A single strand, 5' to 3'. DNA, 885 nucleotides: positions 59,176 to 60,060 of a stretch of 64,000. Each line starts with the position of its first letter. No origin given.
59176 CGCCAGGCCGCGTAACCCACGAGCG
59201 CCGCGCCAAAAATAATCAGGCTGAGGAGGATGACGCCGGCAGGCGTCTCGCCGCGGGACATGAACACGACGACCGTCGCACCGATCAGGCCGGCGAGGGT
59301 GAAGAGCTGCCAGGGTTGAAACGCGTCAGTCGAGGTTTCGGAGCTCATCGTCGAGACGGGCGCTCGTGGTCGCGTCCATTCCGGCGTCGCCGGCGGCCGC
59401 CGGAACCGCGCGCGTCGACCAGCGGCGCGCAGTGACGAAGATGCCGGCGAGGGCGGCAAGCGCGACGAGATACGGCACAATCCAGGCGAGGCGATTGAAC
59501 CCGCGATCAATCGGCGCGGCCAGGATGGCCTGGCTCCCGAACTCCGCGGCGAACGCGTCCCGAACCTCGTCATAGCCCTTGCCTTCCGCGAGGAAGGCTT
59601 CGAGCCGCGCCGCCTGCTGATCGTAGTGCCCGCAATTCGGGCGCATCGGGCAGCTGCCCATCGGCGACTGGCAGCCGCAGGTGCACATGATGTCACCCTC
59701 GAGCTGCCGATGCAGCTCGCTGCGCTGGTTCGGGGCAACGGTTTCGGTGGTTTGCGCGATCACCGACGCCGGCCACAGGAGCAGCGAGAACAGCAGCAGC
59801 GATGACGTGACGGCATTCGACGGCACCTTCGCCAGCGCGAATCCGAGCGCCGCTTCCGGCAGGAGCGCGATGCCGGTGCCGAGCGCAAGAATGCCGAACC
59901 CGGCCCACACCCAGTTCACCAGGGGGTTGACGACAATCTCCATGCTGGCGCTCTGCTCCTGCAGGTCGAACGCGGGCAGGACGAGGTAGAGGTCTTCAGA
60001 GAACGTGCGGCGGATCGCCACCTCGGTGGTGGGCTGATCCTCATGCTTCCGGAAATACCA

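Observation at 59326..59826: CcmH-like domain fused in frame to CcmF, with CxCxC instead of the CxxC redox motif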

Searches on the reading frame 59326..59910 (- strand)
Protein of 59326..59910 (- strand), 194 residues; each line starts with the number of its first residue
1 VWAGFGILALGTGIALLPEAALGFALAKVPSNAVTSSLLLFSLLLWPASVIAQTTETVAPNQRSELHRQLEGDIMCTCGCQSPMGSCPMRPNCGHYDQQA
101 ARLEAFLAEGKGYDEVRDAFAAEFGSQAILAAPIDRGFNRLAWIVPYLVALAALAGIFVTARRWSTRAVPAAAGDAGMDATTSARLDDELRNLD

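Call 3: search_protein_families(library=pfam, proteins=[window:59326-59826:-], max_evalue=0.01)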
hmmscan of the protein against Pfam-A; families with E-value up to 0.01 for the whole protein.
window:59326-59826:- (166 aa): 1 family
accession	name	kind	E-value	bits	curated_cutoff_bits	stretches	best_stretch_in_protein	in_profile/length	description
PF03918.19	CcmH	-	3e-10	39.9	25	1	13-159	3-140/143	Cytochrome C biogenesis protein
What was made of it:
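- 59491..59754 (-): Periplasmic CcmH-family domain (aa 679-766), a predicted three-helix bundle. PF03918 match (call 3).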

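Call 4: search_protein_families(library=ncbifam, proteins=[window:59326-59826:-], max_evalue=0.01)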
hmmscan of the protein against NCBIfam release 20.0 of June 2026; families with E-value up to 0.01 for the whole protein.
window:59326-59826:- (166 aa): 0 families

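Call 5: search_solved_structures(query=window:59326-59826:-, max_evalue=10, show_alignments=4)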
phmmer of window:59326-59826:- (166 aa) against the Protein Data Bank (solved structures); distinct sequences matched with E-value up to 10: 0.
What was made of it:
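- Tried and rejected: A single-sequence search of the PDB with the 166 aa gave nothing (call 5).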

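Call 6: find_homologous_proteins(query=window:59326-59826:-, max_evalue=0.001)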
Query window:59326-59826:- (166 aa): 319 proteins with E <= 0.001 among 946 candidates; the best 120 are listed.
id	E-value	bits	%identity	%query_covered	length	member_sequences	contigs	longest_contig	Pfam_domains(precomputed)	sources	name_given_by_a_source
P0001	5.6e-82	291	78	100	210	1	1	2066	PF03918.20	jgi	jgi:cytochrome c-type biogenesis protein CcmH/NrfF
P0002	9.6e-81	287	77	100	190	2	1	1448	PF03918.20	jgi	jgi:cytochrome c-type biogenesis protein CcmH/NrfF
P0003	1.0e-79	284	76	100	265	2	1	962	PF16327.11,PF03918.20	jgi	jgi:Cytochrome c-type biogenesis protein CcmF C-terminal/Cytochrome C biogenesis protein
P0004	4.3e-78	279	79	90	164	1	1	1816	PF03918.20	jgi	jgi:hypothetical protein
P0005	5.7e-74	265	72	100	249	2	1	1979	PF16327.11,PF03918.20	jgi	jgi:cytochrome c-type biogenesis protein CcmF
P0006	4.1e-73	262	71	100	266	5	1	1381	PF16327.11,PF03918.20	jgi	jgi:cytochrome c-type biogenesis protein CcmF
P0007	1.4e-71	257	71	90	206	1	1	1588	PF03918.20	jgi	-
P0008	2.2e-71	257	68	100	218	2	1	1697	PF03918.20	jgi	jgi:cytochrome c-type biogenesis protein CcmF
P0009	1.8e-70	254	70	100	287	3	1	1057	PF16327.11,PF03918.20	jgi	jgi:cytochrome c-type biogenesis protein CcmF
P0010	1.1e-69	251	67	100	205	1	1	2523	PF03918.20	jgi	jgi:cytochrome c-type biogenesis protein CcmH/NrfF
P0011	6.5e-69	249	67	100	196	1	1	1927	PF03918.20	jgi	jgi:hypothetical protein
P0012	2.8e-68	247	66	100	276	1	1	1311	PF16327.11,PF03918.20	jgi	jgi:hypothetical protein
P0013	2.2e-67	244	67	100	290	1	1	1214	PF16327.11,PF03918.20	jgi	jgi:cytochrome c-type biogenesis protein CcmF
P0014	2.1e-64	234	70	84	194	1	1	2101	PF03918.20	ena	-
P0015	4.9e-64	233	64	100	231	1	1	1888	PF16327.11,PF03918.20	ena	-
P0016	1.3e-63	232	69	95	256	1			PF16327.11,PF03918.20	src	-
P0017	1.4e-63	231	64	100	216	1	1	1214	PF03918.20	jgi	jgi:cytochrome c-type biogenesis protein CcmF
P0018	3.7e-62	227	63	100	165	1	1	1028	PF03918.20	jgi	-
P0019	3.3e-59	217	90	67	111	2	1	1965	PF03918.20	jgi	jgi:cytochrome c-type biogenesis protein CcmH/NrfF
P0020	6.4e-59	216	60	100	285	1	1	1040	PF16327.11,PF03918.20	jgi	jgi:cytochrome c-type biogenesis protein CcmF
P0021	1.2e-58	215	61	100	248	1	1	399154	PF16327.11,PF03918.20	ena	-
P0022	1.7e-58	215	67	83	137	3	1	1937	PF03918.20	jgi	-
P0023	4.5e-58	214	60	100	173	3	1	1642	PF03918.20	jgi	jgi:cytochrome c-type biogenesis protein CcmH/NrfF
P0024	5.5e-57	210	61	100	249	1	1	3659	PF16327.11,PF03918.20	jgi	jgi:cytochrome c-type biogenesis protein CcmF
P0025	8.3e-57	209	62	84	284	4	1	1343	PF16327.11,PF03918.20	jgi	jgi:cytochrome c-type biogenesis protein CcmH/NrfF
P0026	3.0e-56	208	59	100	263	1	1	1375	PF16327.11,PF03918.20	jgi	jgi:cytochrome c-type biogenesis protein CcmF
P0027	8.5e-56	206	61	95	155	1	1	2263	PF03918.20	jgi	jgi:hypothetical protein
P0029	3.4e-55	204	59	100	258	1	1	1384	PF16327.11,PF03918.20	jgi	jgi:cytochrome c-type biogenesis protein CcmF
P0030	7.7e-55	203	60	100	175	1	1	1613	PF03918.20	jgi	jgi:cytochrome c-type biogenesis protein CcmH/NrfF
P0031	1.7e-54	202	59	100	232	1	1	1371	PF16327.11,PF03918.20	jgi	jgi:cytochrome c-type biogenesis protein CcmF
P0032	1.9e-54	202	85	67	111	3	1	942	PF03918.20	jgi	jgi:hypothetical protein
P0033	2.1e-54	202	57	100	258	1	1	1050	PF16327.11,PF03918.20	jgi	jgi:cytochrome c-type biogenesis protein CcmF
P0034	5.0e-54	200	59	100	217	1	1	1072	PF03918.20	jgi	jgi:hypothetical protein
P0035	8.1e-54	200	56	100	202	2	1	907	PF03918.20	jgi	jgi:cytochrome c-type biogenesis protein CcmH/NrfF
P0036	8.8e-54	200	63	84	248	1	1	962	PF16327.11,PF03918.20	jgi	jgi:cytochrome c-type biogenesis protein CcmF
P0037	9.9e-54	200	55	100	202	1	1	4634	PF03918.20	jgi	jgi:cytochrome c-type biogenesis protein CcmH/NrfF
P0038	1.5e-53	199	59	95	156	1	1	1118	PF03918.20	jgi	jgi:hypothetical protein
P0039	1.5e-53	199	54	100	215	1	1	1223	PF03918.20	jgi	jgi:cytochrome c-type biogenesis protein CcmH/NrfF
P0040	6.1e-53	197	54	100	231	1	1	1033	PF16327.11,PF03918.20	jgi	jgi:cytochrome c-type biogenesis protein CcmF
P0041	1.8e-52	195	68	79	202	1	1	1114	PF03918.20,PF00873.26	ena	-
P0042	2.2e-52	195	87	64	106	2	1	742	PF03918.20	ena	-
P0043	2.6e-52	195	57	100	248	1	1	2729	PF16327.11,PF03918.20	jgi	jgi:cytochrome c-type biogenesis protein CcmF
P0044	2.8e-52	195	74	64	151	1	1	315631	PF03918.20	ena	-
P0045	2.8e-52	195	81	67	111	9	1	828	PF03918.20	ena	-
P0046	6.5e-52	194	59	95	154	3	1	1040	PF03918.20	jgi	jgi:hypothetical protein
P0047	1.8e-51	192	55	100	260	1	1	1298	PF16327.11,PF03918.20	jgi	jgi:cytochrome c-type biogenesis protein CcmF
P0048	4.9e-51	191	52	100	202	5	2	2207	PF03918.20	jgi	jgi:cytochrome c-type biogenesis protein CcmH/NrfF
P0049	7.6e-51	190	54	100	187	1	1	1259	PF03918.20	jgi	jgi:cytochrome c-type biogenesis protein CcmH/NrfF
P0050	7.7e-51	190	61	89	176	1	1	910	PF03918.20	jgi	-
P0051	8.6e-51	190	57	100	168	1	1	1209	PF03918.20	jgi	jgi:cytochrome c-type biogenesis protein CcmH/NrfF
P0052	1.5e-50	189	57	89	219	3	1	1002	PF03918.20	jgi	jgi:cytochrome c-type biogenesis protein CcmF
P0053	1.9e-50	189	61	84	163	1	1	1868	PF03918.20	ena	-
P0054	2.5e-50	188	52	100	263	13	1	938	PF16327.11,PF03918.20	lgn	-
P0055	2.8e-50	188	58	92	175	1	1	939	PF03918.20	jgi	jgi:cytochrome c-type biogenesis protein CcmH/NrfF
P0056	1.3e-49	186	55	100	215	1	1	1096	PF03918.20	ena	-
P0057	2.1e-49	185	52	100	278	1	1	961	PF16327.11,PF03918.20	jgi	jgi:cytochrome c-type biogenesis protein CcmF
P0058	2.9e-49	185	57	80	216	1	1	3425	PF03918.20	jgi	jgi:cytochrome c-type biogenesis protein CcmF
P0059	1.0e-48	183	54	80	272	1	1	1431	PF16327.11,PF03918.20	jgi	-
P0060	1.7e-48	182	52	100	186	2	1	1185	PF03918.20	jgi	jgi:cytochrome c-type biogenesis protein CcmH/NrfF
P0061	3.4e-48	181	79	64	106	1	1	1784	PF03918.20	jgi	jgi:cytochrome c-type biogenesis protein CcmH/NrfF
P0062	3.7e-48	181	55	100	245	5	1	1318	PF16327.11,PF03918.20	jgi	jgi:cytochrome c-type biogenesis protein CcmF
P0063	1.2e-47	180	52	95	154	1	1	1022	PF03918.20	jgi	jgi:cytochrome c-type biogenesis protein CcmH/NrfF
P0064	2.1e-47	179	91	58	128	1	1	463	PF03918.20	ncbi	-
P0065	4.1e-47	178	51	100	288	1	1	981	PF16327.11,PF03918.20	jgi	jgi:cytochrome c-type biogenesis protein CcmF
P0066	5.3e-47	178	52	97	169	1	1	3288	PF03918.20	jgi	jgi:hypothetical protein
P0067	6.1e-47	177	54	100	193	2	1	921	PF03918.20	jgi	-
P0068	6.5e-47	177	55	86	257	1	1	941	PF16327.11,PF03918.20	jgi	jgi:cytochrome c-type biogenesis protein CcmF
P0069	1.1e-46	177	52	100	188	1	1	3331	PF03918.20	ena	-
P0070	1.3e-46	176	75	67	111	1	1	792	PF03918.20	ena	-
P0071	3.8e-46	175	53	100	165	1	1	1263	PF03918.20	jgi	jgi:cytochrome c-type biogenesis protein CcmH/NrfF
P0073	1.2e-45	173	55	96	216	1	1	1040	PF03918.20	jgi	jgi:cytochrome c-type biogenesis protein CcmH/NrfF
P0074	4.5e-45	171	51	89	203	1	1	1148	PF03918.20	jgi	jgi:cytochrome c-type biogenesis protein CcmH/NrfF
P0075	5.9e-45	171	51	100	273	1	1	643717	PF16327.11,PF03918.20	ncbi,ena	-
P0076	1.1e-44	170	53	100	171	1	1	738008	PF03918.20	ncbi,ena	-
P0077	1.2e-44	170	73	67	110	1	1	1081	PF03918.20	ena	-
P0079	2.2e-44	169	51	100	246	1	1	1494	PF16327.11,PF03918.20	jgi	jgi:cytochrome c-type biogenesis protein CcmF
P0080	5.9e-44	168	59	83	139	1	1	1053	PF03918.20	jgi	jgi:cytochrome c-type biogenesis protein CcmH/NrfF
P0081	9.5e-44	167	57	80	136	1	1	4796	PF03918.20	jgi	jgi:Cytochrome C biogenesis protein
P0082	1.0e-43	167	53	100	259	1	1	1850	PF16327.11,PF03918.20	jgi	jgi:cytochrome c-type biogenesis protein CcmF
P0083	1.6e-43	166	57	80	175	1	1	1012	PF03918.20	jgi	jgi:hypothetical protein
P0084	2.2e-43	166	54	100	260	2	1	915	PF16327.11,PF03918.20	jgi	jgi:cytochrome c-type biogenesis protein CcmH/NrfF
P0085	2.2e-43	166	56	89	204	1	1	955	PF03918.20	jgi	jgi:cytochrome c-type biogenesis protein CcmH/NrfF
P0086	6.2e-43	164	69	67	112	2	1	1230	PF03918.20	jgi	jgi:cytochrome c-type biogenesis protein CcmH/NrfF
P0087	9.6e-43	164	69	67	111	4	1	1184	PF03918.20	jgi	jgi:cytochrome c-type biogenesis protein CcmH/NrfF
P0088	1.1e-42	164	49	89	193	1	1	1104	PF03918.20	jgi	jgi:cytochrome c-type biogenesis protein CcmH/NrfF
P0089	1.4e-42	163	51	100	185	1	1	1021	PF03918.20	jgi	jgi:cytochrome c-type biogenesis protein CcmH/NrfF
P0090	1.9e-42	163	51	99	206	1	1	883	PF03918.20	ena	-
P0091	2.2e-42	163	54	88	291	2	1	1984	PF16327.11,PF03918.20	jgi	jgi:cytochrome c-type biogenesis protein CcmF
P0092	2.4e-42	162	63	72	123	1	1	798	PF03918.20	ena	-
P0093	2.7e-42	162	48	100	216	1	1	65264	PF03918.20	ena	-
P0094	3.7e-42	162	51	84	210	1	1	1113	PF03918.20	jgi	jgi:cytochrome c-type biogenesis protein CcmH/NrfF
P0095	4.0e-42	162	52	100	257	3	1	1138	PF16327.11,PF03918.20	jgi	jgi:cytochrome c-type biogenesis protein CcmF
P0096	5.0e-42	161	60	77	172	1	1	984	PF03918.20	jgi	-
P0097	5.2e-42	161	50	90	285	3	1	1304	PF16327.11,PF03918.20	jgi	jgi:cytochrome c-type biogenesis protein CcmF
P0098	1.4e-41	160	71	64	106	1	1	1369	PF03918.20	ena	-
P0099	1.5e-41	160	51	94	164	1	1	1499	PF03918.20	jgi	jgi:cytochrome c-type biogenesis protein CcmH/NrfF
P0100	3.3e-41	159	47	100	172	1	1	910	PF03918.20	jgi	jgi:cytochrome c-type biogenesis protein CcmH/NrfF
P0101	3.4e-41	159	49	90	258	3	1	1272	PF16327.11,PF03918.20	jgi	jgi:cytochrome c-type biogenesis protein CcmF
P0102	3.9e-41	159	50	100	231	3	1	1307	PF16327.11,PF03918.20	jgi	jgi:cytochrome c-type biogenesis protein CcmF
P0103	4.2e-41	158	51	87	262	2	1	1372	PF16327.11,PF03918.20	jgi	-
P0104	9.8e-41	157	51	86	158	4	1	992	PF03918.20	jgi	jgi:cytochrome c-type biogenesis protein CcmH/NrfF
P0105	1.2e-40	157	54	83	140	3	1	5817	PF03918.20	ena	-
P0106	1.7e-40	156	70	64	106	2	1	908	PF03918.20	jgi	jgi:cytochrome c-type biogenesis protein CcmH/NrfF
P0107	3.8e-40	155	69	64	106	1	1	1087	PF03918.20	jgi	jgi:cytochrome c-type biogenesis protein CcmH/NrfF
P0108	1.1e-39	154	50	99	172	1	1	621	PF03918.20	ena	-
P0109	1.3e-39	154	54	80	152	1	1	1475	PF03918.20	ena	-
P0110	3.2e-39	152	71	64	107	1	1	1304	PF03918.20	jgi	jgi:cytochrome c-type biogenesis protein CcmH/NrfF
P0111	4.5e-39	152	53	83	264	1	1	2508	PF16327.11,PF03918.20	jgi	jgi:cytochrome c-type biogenesis protein CcmF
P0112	1.1e-38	151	48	98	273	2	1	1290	PF16327.11,PF03918.20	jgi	jgi:cytochrome c-type biogenesis protein CcmF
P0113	7.8e-38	148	47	100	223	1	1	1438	PF03918.20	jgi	jgi:cytochrome c-type biogenesis protein CcmH/NrfF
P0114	8.2e-38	148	47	87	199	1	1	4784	PF03918.20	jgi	jgi:hypothetical protein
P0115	8.9e-38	148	57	70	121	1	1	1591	PF03918.20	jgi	jgi:cytochrome c-type biogenesis protein CcmH/NrfF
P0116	9.7e-38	148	48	100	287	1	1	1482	PF16327.11,PF03918.20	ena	-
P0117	1.1e-37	147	54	84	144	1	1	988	PF03918.20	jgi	jgi:hypothetical protein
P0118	2.7e-37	146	47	100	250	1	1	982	PF16327.11,PF03918.20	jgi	-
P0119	2.8e-37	146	50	84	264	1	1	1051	PF16327.11,PF03918.20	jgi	jgi:hypothetical protein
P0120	4.5e-37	145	43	89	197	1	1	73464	PF03918.20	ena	-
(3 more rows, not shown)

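Call 8: find_encoding_contigs(protein=P0021, flank=8000, max_places=3)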
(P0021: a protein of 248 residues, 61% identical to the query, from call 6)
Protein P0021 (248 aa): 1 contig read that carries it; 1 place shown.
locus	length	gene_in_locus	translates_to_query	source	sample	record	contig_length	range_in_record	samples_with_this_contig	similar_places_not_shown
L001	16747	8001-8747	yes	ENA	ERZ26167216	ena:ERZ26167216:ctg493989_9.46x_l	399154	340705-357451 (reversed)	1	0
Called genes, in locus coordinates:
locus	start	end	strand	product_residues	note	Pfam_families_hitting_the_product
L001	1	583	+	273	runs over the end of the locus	-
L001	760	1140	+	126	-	-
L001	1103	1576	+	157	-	-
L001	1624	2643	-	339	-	PF00154:RecA_N, PF06745:ATPase (weak), PF08423:Rad51, PF27531:MT3502_N, PF01637:ATPase_2 (weak), PF21096:RecA_C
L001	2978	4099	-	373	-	PF13384:HTH_23, PF13518:HTH_28, PF13551:HTH_29, PF13565:HTH_32, PF13358:DDE_3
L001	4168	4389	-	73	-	-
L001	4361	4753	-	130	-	-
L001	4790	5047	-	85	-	PF05258:DciA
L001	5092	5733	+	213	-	PF02545:Maf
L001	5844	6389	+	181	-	-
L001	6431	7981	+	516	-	PF01578:Cytochrom_C_asm, PF16327:CcmF_C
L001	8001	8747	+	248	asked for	PF16327:CcmF_C, PF03918:CcmH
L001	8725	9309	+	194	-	PF12773:DZR (faint)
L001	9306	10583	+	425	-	-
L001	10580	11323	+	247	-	PF00005:ABC_tran, PF13604:AAA_30 (faint), PF13304:AAA_21 (weak)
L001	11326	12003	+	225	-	PF01061:ABC2_membrane (weak), PF03379:CcmB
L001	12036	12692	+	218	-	PF01578:Cytochrom_C_asm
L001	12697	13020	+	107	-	-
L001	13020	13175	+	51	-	-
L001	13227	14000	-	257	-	PF00149:Metallophos, PF12850:Metallophos_2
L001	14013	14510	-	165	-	PF01202:SKI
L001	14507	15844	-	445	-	PF00275:EPSP_synthase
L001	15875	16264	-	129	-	-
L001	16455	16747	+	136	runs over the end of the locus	PF13518:HTH_28, PF13551:HTH_29 (weak), PF13565:HTH_32 (weak)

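Call 13: find_related_loci(query=window:59326-59910:-, collection=genome_contigs, flank=6000)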
Query window:59326-59910:- (194 aa) in genome_contigs; peptide patterns used: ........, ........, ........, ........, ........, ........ (x = any residue, [..] = any of these).
410 stretches matched a pattern; 39 encode a relative of the query (tblastn E <= 1e-3); 39 distinct loci.
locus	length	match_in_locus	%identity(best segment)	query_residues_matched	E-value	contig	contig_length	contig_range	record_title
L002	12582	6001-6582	86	1-194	1e-96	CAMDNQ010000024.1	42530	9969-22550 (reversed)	MAG: Candidatus Sulfopaludibacter sp. SbA3 isolate TrH-03may19-78 genome assembly, contig: TrH-03may19-C1232, whole geno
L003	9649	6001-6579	60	1-194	4e-67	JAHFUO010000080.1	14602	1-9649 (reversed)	MAG: Acidobacteria bacterium isolate nzgw81 NODE_5971_length_14603_cov_5.455945, whole genome shotgun sequence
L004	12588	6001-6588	56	1-194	7e-66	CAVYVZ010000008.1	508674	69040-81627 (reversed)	MAG: uncultured Acidobacteriota bacterium isolate MFD09206.bin.2.2 genome assembly, contig: contig_3736, whole genome sh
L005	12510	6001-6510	57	1-168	6e-58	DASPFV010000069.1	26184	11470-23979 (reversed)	MAG TPA_asm: Vicinamibacterales bacterium isolate SMAG_U16434 k141_1588152, whole genome shotgun sequence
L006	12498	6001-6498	62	1-167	6e-57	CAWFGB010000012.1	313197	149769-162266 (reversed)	MAG: uncultured Acidobacteriota bacterium isolate MFD02840.bin.1.33 genome assembly, contig: contig_71843, whole genome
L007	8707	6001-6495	61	1-165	2e-55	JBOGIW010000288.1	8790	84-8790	MAG: Vicinamibacterales bacterium isolate M3-S_metawrap_bin.136 k127_4234023, whole genome shotgun sequence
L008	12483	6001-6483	53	1-167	8e-53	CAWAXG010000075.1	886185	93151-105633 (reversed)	MAG: uncultured Acidobacteriota bacterium isolate MFD05567.bin.1.264 genome assembly, contig: contig_831, whole genome s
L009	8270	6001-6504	52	1-172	4e-49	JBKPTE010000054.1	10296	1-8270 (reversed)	MAG: Acidobacteriota bacterium isolate GS_EKS_MAG_00004 GS_EKS_000001158184, whole genome shotgun sequence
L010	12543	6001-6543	46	1-187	8e-43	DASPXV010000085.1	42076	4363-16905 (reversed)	MAG TPA_asm: Vicinamibacterales bacterium isolate SMAG_U11576 k141_513026, whole genome shotgun sequence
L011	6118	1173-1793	41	1-194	5e-36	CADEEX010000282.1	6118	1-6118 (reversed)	MAG: uncultured Acidobacteria bacterium isolate Acidobacteria sp. RBC099 genome assembly, contig: MAG099_282, whole geno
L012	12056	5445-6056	37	1-194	2e-30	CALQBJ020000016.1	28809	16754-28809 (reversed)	MAG: Bifidobacterium breve isolate HRS-HS13-bin-114 genome assembly, contig: HRSG-H13-C2323, whole genome shotgun sequen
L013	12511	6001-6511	38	1-168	8e-28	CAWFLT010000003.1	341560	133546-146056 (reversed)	MAG: uncultured Acidobacteriota bacterium isolate MFD06229.bin.2.51 genome assembly, contig: contig_13588, whole genome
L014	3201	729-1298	34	1-173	6e-24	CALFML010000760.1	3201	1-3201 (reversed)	MAG TPA_asm: uncultured Myxococcales bacterium isolate SRR6231182_bin.80_CONCOCT_v1.1_MAG genome assembly, contig: ERZ65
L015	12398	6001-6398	62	18-151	4e-32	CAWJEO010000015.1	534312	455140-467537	MAG: uncultured Acidobacteriota bacterium isolate MFD04850.bin.2.120 genome assembly, contig: contig_34324, whole genome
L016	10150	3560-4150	32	1-175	5e-22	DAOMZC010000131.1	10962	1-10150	MAG TPA_asm: Pseudomonadota bacterium isolate AMR_MDS_5610 NODE_1141_length_10962_cov_7.390391, whole genome shotgun seq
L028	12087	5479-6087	29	1-184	3e-17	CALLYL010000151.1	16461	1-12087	MAG TPA_asm: uncultured Myxococcales bacterium isolate SRR5676476_bin.50_CONCOCT_v1.1_MAG genome assembly, contig: ERZ72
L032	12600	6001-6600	30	1-184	2e-15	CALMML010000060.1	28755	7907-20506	MAG TPA_asm: uncultured Myxococcales bacterium isolate SRR5676451_bin.61_CONCOCT_v1.1_MAG genome assembly, contig: ERZ72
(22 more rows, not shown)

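Call 24: search_solved_structures(query=A1, max_evalue=10, show_alignments=3)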
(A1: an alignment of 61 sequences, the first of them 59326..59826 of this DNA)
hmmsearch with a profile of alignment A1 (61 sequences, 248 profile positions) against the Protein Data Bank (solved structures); distinct sequences matched with E-value up to 10: 7.
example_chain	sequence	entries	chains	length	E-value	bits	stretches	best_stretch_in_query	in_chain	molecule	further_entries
6zmq_A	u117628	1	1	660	5.7e-06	29.1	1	13-73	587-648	Cytochrome C-type biogenesis protein ccmF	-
2kw0_A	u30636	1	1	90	0.18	14.4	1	117-180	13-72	CcmH protein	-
2n1p_A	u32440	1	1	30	0.81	12.3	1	53-73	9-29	Non-structural protein 5B, NS5B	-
8jft_C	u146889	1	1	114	1.4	11.5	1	158-183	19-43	AcrIIA15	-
7z0s_D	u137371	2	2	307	1.5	11.4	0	36-69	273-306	Formate hydrogenlyase subunit 4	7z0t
8wk6_B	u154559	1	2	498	2.4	10.7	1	179-221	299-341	Solute carrier family 7 member 13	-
6ywe_0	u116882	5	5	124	2.7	10.5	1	90-169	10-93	Ribosomal protein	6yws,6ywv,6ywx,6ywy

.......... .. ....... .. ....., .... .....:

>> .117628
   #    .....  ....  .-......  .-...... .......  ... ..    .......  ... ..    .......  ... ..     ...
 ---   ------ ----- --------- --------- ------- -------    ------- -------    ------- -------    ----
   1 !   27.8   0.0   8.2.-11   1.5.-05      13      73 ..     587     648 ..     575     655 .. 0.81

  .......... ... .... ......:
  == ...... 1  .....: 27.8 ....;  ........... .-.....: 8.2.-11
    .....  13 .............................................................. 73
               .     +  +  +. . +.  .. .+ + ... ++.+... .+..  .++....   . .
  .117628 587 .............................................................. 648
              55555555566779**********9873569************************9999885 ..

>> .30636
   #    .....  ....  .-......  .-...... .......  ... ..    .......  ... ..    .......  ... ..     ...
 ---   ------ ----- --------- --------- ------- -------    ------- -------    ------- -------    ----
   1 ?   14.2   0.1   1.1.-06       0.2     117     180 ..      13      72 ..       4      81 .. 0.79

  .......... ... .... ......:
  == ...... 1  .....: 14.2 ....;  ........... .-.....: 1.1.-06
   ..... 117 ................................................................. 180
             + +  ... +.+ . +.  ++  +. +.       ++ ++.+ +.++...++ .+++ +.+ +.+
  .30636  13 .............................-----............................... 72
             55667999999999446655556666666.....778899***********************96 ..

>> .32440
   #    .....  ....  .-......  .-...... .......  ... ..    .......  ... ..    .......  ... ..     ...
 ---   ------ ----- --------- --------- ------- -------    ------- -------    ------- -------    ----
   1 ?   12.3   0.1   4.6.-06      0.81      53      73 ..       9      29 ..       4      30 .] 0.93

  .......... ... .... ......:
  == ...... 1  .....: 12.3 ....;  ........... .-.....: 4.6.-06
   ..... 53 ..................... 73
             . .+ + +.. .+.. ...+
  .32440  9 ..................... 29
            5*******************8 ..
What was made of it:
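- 59854..61788 (-): CcmF haem-lyase core (aa 1-645). It has the WWD motif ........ at aa 235-242 (window 61063-61086) and His172, His260, His302 and His504. A profile match to T. thermophilus CcmF (6zmq) ends at the last core helix (call 24).
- The profile match to E. coli CcmH is weak, E = 0.18 (call 24).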

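Call 28: predict_structure(alignment_id=A1)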
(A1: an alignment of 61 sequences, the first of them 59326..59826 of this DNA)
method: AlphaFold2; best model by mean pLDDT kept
length: 166 residues; sequences in the alignment: 61
mean_pLDDT: 84.0   pTM: 0.55
mean pLDDT of the five models: 84.0, 83.7, 82.9, 82.9, 81.9
residues with pLDDT >= 90: 89; 70-90: 43; 50-70: 32; < 50: 2
segments of 3 or more residues with pLDDT < 50: none
pLDDT, mean of each block of 10 residues (from residue 1): 62 78 58 79 95 94 94 97 96 94 83 88 98 91 58 81 80
secondary structure, 60 per line:
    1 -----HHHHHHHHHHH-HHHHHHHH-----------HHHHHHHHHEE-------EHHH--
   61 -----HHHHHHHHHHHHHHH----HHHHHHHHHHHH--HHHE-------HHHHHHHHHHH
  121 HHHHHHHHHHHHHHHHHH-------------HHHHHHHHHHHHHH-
elements in order: H6-16 H18-25 H37-45 H66-80 H85-96 H110-138 H152-165
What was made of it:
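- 59491..59754 (-): AF2 pLDDT is above 90 across the domain (call 28).
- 59632..59685 (-): Five-cysteine loop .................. (C702, C704, C706, C713, C719, plus invariant M715). It sits between helix 1 and helix 2, where the canonical LRCxxC lies. Loop position is from call 28.
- On CcmH/NrfF (Pfam PF03918): The AF2 model has pLDDT above 90 in the domain (call 28).
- Checked: An AlphaFold2 model of the 166 aa has mean pLDDT 84, and above 90 across the domain (call 28).
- A small beta-bridge is predicted in the loop (call 28).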
